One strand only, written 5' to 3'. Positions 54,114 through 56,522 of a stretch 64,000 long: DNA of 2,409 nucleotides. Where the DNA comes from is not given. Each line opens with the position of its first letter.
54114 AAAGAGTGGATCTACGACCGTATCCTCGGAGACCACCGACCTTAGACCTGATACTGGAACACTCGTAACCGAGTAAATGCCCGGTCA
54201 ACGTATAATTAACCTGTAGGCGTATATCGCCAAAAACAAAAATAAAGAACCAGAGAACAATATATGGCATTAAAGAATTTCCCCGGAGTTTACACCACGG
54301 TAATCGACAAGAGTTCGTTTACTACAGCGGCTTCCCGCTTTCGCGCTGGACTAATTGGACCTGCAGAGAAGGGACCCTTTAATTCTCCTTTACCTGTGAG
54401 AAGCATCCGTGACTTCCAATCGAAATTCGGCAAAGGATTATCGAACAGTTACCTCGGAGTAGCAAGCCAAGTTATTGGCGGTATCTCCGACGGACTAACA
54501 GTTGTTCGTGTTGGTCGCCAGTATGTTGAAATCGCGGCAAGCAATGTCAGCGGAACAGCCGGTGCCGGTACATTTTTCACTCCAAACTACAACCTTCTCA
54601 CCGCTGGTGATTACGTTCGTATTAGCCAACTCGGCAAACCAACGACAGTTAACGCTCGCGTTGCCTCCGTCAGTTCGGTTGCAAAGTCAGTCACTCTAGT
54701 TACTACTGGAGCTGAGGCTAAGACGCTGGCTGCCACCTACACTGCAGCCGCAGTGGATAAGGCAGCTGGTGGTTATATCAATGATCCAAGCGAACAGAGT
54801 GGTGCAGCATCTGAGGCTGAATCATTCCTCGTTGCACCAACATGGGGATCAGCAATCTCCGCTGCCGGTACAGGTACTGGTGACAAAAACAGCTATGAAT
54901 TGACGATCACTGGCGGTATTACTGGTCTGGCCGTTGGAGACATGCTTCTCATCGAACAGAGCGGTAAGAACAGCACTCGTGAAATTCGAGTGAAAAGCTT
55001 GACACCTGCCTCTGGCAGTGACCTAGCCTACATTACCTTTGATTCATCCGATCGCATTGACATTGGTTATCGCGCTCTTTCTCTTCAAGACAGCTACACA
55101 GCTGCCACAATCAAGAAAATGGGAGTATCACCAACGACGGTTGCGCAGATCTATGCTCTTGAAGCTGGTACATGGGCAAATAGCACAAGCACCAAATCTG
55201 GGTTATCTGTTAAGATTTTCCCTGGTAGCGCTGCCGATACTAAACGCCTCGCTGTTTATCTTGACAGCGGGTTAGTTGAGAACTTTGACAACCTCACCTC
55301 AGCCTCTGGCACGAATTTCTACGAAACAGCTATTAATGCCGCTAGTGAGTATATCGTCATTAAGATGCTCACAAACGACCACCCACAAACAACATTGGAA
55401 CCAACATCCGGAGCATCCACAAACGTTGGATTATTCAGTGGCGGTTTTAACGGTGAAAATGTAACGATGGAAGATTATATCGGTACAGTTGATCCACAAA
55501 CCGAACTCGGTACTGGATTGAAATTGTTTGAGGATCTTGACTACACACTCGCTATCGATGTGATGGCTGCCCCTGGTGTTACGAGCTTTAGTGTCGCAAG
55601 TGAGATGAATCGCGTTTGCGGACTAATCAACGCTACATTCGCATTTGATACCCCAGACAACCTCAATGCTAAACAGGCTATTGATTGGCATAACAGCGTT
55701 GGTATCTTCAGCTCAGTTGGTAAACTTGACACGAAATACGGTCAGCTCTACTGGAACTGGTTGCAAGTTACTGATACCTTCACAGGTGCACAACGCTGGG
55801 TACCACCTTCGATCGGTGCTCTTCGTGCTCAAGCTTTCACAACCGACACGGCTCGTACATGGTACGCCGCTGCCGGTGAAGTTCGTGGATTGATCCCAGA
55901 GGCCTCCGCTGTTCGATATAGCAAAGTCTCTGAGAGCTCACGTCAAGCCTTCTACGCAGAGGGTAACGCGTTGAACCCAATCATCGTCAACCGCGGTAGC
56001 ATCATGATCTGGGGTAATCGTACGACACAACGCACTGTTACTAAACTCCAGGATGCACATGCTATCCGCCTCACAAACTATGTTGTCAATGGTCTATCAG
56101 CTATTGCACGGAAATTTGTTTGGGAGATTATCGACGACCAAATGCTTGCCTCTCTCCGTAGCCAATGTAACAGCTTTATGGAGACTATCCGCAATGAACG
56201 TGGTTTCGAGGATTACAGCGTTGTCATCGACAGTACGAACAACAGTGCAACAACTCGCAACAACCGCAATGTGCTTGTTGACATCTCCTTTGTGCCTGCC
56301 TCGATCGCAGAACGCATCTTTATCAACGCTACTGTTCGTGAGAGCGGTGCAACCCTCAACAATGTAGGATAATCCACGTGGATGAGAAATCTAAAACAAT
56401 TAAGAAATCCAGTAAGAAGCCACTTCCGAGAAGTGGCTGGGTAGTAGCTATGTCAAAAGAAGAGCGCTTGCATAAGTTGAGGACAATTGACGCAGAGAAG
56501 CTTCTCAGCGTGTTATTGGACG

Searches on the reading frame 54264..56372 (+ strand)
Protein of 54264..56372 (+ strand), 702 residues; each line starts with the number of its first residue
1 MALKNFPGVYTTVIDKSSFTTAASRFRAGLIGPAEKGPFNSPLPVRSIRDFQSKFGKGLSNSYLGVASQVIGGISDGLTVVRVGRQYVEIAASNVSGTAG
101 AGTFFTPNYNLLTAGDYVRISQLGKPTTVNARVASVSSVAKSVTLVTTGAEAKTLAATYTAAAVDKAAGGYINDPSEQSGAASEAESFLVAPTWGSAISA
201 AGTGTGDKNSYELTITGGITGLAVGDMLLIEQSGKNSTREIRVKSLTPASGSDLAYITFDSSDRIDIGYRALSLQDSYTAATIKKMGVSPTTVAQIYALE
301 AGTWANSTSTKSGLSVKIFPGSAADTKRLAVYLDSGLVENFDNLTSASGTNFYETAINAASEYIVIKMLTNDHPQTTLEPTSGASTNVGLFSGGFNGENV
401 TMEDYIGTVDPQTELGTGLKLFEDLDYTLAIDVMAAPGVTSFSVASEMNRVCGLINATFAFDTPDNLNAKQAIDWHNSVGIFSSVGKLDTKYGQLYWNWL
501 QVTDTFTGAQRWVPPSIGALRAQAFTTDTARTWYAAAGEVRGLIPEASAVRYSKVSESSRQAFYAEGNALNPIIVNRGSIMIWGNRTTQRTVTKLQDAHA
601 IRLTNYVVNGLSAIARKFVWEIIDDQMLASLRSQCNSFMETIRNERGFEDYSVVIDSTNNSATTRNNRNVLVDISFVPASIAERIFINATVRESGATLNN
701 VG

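Call 8: search_protein_families(library=pfam, proteins=[window:54264-56372:+], max_evalue=0.01)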
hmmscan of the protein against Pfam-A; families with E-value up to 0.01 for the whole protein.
window:54264-56372:+ (702 aa): 1 family
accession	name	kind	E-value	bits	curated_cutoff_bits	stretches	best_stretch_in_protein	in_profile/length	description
PF17482.7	Phage_sheath_1C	-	6.4e-07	29.8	26.9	1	596-691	7-103/104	Phage tail sheath C-terminal domain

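Call 12: find_related_loci(query=window:54264-56372:+, collection=viral_contigs, flank=10000)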
Query window:54264-56372:+ (702 aa) in viral_contigs; peptide patterns used: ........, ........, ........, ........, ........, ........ (x = any residue, [..] = any of these).
8 stretches matched a pattern, but none encodes a relative of the query by tblastn (E <= 1e-3).

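Call 28: find_homologous_proteins(query=window:54264-56372:+, max_evalue=1e-10)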
Query window:54264-56372:+ (702 aa): 88 proteins with E <= 1e-10 among 8000 candidates.
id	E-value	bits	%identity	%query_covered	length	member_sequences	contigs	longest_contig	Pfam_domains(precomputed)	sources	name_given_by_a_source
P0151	0.0e+0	1531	100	100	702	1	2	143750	PF17482.8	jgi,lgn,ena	jgi:phage tail sheath protein FI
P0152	4.3e-195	668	48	99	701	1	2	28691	PF17482.8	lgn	-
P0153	8.3e-193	660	47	100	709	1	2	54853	PF17482.8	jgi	jgi:hypothetical protein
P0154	1.2e-188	647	47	99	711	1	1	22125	PF17482.8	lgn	-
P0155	7.0e-188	644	45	100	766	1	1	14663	PF17482.8,PF16190.12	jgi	jgi:hypothetical protein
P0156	3.2e-186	639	47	100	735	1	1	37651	-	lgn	-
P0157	2.0e-185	636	44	99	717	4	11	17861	PF17482.8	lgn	-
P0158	3.5e-185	635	45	100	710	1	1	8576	PF17482.8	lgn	-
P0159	7.7e-183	628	45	99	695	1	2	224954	PF17482.8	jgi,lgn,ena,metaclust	metaclust:\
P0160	9.2e-183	627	46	99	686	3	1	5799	PF17482.8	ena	-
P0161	7.2e-181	621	46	99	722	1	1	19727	-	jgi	jgi:hypothetical protein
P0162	1.9e-180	620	45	99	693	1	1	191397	PF17482.8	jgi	jgi:hypothetical protein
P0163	1.8e-177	610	45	100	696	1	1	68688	-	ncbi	-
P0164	6.6e-176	605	45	100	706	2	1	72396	-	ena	-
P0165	2.1e-175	603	44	99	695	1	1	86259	PF17482.8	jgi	jgi:Bacteriophage tail sheath protein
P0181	5.4e-162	559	42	100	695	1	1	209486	PF17482.8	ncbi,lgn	-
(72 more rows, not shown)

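Call 29: find_encoding_contigs(protein=P0153, flank=10000, max_places=1)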
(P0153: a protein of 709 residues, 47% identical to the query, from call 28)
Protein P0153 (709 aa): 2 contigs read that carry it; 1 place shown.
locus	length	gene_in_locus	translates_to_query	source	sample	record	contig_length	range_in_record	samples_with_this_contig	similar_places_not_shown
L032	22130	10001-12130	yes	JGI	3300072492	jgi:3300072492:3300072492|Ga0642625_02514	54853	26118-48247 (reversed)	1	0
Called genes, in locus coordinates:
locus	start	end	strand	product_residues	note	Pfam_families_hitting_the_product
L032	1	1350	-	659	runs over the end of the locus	-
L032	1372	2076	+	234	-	-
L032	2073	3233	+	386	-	-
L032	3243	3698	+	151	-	-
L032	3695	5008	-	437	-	-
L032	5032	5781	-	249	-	PF13522:GATase_6 (weak)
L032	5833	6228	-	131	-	PF18741:MTES_1575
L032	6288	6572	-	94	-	-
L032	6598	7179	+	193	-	-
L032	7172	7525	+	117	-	-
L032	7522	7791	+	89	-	-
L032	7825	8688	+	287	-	-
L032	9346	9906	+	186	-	-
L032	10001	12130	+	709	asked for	PF17482:Phage_sheath_1C (weak)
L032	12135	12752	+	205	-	-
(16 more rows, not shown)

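Call 30: find_encoding_contigs(protein=P0159, flank=10000, max_places=1)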
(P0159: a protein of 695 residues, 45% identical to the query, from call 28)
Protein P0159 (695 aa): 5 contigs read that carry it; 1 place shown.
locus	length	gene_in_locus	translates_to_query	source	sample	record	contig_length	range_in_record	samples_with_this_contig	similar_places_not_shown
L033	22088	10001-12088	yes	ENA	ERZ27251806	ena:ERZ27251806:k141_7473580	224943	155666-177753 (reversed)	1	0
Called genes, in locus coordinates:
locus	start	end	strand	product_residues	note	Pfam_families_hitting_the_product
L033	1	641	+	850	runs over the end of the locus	-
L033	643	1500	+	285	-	-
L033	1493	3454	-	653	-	PF13476:AAA_23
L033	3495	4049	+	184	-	-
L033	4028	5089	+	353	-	-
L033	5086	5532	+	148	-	-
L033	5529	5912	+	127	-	-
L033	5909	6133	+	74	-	-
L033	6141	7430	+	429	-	-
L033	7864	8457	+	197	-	-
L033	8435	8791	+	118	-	-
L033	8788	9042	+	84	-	-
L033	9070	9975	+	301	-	-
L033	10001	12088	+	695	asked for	PF17482:Phage_sheath_1C (weak)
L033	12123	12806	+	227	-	-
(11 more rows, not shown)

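Call 31: find_encoding_contigs(protein=P0163, flank=10000, max_places=1)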
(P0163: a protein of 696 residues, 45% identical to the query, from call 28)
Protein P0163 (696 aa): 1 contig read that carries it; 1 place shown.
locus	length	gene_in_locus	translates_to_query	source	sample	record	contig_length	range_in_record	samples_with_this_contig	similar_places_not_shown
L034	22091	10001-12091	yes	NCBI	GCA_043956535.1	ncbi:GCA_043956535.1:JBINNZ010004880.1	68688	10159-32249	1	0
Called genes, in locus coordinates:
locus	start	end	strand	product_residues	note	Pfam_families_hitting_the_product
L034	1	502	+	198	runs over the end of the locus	-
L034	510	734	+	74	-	-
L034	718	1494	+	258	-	-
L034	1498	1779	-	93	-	-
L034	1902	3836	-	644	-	-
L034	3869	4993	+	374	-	-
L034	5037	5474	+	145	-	-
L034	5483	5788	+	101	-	-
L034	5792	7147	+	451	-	-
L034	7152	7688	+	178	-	-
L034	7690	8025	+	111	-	-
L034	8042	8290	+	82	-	-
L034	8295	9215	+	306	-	-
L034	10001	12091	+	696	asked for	-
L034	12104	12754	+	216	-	-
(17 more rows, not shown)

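Call 32: find_encoding_contigs(protein=P0181, flank=10000, max_places=1)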
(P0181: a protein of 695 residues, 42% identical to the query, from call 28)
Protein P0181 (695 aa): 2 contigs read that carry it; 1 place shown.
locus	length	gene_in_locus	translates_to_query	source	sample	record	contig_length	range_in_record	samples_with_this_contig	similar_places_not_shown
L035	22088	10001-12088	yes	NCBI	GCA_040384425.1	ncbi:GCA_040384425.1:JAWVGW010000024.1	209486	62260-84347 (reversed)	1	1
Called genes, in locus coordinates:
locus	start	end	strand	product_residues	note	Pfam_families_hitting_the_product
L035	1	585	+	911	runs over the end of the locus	-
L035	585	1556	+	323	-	-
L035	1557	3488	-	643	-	-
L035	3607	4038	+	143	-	-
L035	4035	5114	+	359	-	-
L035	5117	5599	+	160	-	-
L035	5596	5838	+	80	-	-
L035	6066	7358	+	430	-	-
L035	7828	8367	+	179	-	-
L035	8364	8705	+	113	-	-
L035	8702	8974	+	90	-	-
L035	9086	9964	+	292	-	-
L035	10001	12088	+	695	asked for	PF17482:Phage_sheath_1C (weak)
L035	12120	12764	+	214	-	-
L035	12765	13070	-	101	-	-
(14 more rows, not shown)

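Call 36: search_dna_similar(query=window:54264-56372:+, collection=phages, mode=protein, max_rows=15)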
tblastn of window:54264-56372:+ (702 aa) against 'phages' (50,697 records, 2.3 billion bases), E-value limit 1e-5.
Records with a match: 271; places in all: 274; records where one place covers at least 80% of the query: 0.
Best place of each record, by identity: <60% 271.
By first word of the organism name: Synechococcus 52; Erwinia 48; Campylobacter 46; Pseudomonas 20; Rhizobium 18; Vibrio 11; Sinorhizobium 8; Agrobacterium 7; Prochlorococcus 6; Acinetobacter 5; and 27 more.
By host as written in the record: - 63; Erwinia amylovora 43; Campylobacter jejuni NCTC12662 15; Campylobacter jejuni 14; Sinorhizobium meliloti 7; Pseudomonas aeruginosa PAO1 7; Prochlorococcus sp. MED4 4; Rhizobium leguminosarum 4; and 79 more.
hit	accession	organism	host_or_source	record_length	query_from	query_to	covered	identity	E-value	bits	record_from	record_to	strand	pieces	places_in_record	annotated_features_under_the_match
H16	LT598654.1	Phage NCTB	surface water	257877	293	695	57%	26.3%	4e-16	89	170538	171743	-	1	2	Phage tail sheath protein FI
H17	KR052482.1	Sinorhizobium phage phiN3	Sinorhizobium meliloti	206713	263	701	63%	22.8%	3e-8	64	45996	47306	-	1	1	tail sheath monomer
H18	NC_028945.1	Sinorhizobium phage phiN3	Sinorhizobium meliloti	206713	263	701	63%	22.8%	3e-8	64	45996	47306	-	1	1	tail sheath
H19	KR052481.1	Sinorhizobium phage phiM19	Sinorhizobium meliloti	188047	263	701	63%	22.8%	3e-8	63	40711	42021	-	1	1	tail sheath monomer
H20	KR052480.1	Sinorhizobium phage phiM7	Sinorhizobium meliloti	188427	263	701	63%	22.8%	3e-8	63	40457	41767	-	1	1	tail sheath monomer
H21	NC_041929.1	Sinorhizobium phage phiM7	Sinorhizobium meliloti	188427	263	701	63%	22.8%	3e-8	63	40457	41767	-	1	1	tail sheath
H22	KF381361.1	Sinorhizobium phage phiM12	Sinorhizobium meliloti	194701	263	701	63%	22.8%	3e-8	63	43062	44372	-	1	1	tail sheath monomer | hypothetical protein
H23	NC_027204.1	Sinorhizobium phage phiM12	Sinorhizobium meliloti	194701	263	701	63%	22.8%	3e-8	63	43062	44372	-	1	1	tail sheath | hypothetical protein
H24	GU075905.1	Prochlorococcus phage P-HM2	Prochlorococcus sp. MED4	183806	271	656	55%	24.1%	6e-9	66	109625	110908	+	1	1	gp18: tail sheath monomer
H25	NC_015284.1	Prochlorococcus phage P-HM2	Prochlorococcus sp. MED4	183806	271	656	55%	24.1%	6e-9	66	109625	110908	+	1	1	gp18: tail sheath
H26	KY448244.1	Erwinia phage vB_EamM_Yoloswag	Erwinia amylovora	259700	348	695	50%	26.5%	2e-10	71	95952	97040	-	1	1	putative tail sheath protein FI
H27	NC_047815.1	Erwinia phage vB_EamM_Yoloswag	Erwinia amylovora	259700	348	695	50%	26.5%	2e-10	71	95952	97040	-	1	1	putative tail sheath protein FI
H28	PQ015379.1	Pseudomonas phage HRDY3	Pseudomonas sp.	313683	352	698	49%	26.5%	9e-11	72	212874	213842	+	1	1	tail sheath protein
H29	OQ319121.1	Synechococcus phage S-BM3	Synechococcus sp. WH 7803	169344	325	701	54%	24.3%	1e-10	71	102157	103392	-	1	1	tail sheath monomer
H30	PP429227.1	Rhizobium phage IG49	Agrobacterium radiobacter PL17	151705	326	701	54%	24.3%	2e-12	77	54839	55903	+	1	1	tail sheath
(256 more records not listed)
